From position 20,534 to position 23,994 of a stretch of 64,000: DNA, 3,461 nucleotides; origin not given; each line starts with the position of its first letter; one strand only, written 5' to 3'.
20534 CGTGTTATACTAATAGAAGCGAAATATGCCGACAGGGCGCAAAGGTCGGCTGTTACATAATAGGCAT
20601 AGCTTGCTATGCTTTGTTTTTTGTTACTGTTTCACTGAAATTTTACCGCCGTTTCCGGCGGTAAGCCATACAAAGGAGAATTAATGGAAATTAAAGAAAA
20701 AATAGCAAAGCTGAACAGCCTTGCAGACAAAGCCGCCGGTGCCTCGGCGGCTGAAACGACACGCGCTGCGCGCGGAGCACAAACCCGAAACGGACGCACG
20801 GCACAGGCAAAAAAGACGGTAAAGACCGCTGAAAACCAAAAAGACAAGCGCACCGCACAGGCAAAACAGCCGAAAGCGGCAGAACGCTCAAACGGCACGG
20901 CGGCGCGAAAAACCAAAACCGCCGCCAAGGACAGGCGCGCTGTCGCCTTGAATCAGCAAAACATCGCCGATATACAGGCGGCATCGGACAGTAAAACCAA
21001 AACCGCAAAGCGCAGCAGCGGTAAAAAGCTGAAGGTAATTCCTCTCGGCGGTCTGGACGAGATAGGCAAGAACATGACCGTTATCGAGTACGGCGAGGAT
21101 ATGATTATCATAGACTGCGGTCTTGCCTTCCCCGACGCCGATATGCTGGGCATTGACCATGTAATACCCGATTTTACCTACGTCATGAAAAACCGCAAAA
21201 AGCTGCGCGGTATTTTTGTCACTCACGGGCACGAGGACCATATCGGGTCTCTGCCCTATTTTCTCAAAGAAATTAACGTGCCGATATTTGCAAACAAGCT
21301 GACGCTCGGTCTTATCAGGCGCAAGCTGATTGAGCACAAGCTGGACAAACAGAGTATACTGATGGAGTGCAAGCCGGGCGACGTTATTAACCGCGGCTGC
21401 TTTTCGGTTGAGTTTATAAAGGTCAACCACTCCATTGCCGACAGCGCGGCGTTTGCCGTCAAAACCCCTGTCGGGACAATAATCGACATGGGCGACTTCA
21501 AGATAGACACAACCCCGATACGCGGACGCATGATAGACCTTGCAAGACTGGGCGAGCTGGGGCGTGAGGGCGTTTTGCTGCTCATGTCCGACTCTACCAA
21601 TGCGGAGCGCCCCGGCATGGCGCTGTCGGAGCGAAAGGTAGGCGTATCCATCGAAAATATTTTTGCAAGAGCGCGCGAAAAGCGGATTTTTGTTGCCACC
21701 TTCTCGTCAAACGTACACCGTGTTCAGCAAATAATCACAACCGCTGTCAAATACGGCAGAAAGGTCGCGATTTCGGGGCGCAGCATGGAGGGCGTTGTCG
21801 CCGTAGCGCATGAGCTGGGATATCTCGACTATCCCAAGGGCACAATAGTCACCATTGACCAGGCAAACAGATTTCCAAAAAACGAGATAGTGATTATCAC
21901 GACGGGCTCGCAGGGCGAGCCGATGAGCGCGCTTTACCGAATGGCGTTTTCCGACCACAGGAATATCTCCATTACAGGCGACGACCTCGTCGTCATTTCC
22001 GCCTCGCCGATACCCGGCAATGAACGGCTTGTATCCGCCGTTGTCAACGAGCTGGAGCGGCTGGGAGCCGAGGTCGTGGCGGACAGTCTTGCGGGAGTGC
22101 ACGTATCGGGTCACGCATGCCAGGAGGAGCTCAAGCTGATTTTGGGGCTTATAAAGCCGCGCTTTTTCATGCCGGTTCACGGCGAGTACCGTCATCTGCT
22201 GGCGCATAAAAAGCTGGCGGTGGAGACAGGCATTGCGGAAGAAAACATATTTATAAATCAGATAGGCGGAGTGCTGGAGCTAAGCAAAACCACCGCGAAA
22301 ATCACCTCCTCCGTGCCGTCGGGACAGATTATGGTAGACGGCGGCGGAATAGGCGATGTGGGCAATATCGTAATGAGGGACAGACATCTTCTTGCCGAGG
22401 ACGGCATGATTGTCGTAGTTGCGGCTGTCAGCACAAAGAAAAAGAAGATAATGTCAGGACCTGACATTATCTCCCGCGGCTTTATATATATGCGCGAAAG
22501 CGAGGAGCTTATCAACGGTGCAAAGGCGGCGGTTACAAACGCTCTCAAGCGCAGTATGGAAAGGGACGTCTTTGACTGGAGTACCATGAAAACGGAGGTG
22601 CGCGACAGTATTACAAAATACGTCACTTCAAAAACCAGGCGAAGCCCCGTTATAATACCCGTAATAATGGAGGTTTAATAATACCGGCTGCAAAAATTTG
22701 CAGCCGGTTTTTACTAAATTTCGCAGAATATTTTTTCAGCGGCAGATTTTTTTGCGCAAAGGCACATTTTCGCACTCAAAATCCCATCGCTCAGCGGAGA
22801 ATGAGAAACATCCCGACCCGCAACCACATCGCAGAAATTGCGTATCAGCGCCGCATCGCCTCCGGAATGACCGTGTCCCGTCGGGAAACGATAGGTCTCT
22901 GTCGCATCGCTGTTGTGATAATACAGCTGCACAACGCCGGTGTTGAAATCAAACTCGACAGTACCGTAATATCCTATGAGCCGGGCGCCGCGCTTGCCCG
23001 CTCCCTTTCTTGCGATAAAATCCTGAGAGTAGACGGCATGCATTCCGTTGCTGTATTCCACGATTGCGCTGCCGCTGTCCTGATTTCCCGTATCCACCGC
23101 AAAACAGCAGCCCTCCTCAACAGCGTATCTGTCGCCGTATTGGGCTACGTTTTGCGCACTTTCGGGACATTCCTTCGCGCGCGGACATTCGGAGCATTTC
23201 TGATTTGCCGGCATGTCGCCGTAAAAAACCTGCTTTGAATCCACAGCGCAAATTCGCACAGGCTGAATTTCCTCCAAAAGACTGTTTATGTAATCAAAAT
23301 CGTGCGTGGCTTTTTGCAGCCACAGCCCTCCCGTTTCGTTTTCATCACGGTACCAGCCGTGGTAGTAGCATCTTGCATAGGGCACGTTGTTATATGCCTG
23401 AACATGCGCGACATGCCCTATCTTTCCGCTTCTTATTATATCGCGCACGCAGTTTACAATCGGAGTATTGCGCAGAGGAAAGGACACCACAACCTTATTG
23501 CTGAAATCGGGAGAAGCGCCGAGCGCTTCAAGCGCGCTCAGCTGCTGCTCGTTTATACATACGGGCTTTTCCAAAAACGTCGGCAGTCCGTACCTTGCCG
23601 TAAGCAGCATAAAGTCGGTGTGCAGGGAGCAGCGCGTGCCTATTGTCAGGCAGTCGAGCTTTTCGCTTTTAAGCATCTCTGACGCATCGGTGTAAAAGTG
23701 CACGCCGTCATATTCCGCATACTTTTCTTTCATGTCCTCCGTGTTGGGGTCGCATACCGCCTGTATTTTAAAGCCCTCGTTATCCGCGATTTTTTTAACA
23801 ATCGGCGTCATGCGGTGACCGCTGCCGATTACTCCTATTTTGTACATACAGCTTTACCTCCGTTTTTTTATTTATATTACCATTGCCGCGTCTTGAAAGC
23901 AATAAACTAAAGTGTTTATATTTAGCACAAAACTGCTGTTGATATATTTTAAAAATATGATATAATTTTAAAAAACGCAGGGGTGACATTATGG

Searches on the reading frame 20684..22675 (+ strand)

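Call 78: search_protein_families(library=pfam, proteins=[window:20684-22675:+], max_evalue=0.00001)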
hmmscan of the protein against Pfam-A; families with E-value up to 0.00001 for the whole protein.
window:20684-22675:+ (664 aa): 4 families
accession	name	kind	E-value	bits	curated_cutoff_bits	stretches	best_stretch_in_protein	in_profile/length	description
PF22505.1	RNase_J_b_CASP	-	7.7e-51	171.6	27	1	332-457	1-126/126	Ribonuclease J, beta-CASP domain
PF17770.6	RNase_J_C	-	1.1e-32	113.5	23.8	1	563-664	1-102/102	Ribonuclease J C-terminal domain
PF00753.33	Lactamase_B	-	7.1e-13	49.4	22.7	1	128-214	5-84/196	Metallo-beta-lactamase superfamily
PF07521.17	RMMBL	-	9.4e-13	48.4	21.6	1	472-517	11-58/63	Zn-dependent metallo-hydrolase RNA specificity domain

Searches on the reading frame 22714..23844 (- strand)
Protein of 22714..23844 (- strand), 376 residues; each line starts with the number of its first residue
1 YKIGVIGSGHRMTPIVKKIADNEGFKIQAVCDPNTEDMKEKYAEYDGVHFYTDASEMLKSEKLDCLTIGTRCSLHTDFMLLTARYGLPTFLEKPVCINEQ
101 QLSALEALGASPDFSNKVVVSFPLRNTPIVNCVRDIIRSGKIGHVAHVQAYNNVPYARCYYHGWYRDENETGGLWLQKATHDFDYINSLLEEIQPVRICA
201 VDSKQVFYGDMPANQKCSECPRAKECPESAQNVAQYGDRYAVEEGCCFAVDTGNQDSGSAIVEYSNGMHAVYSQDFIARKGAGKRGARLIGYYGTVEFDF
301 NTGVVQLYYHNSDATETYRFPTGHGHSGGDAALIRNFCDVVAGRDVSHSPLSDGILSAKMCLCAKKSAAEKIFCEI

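Call 78: search_protein_families(library=pfam, proteins=[window:22714-23844:-], max_evalue=0.00001)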
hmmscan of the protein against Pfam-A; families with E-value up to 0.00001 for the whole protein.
window:22714-23844:- (376 aa): 3 families
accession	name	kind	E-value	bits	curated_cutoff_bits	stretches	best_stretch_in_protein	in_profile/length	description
PF01408.29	GFO_IDH_MocA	-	3.3e-14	54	24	1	2-106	2-106/120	Oxidoreductase family, NAD-binding Rossmann fold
PF22725.1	GFO_IDH_MocA_C3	-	1.8e-12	47.8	27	1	133-295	4-122/124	GFO/IDH/MocA C-terminal domain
PF02894.22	GFO_IDH_MocA_C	-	6.5e-12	46.2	22.9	1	135-371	2-213/218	Oxidoreductase family, C-terminal alpha/beta domain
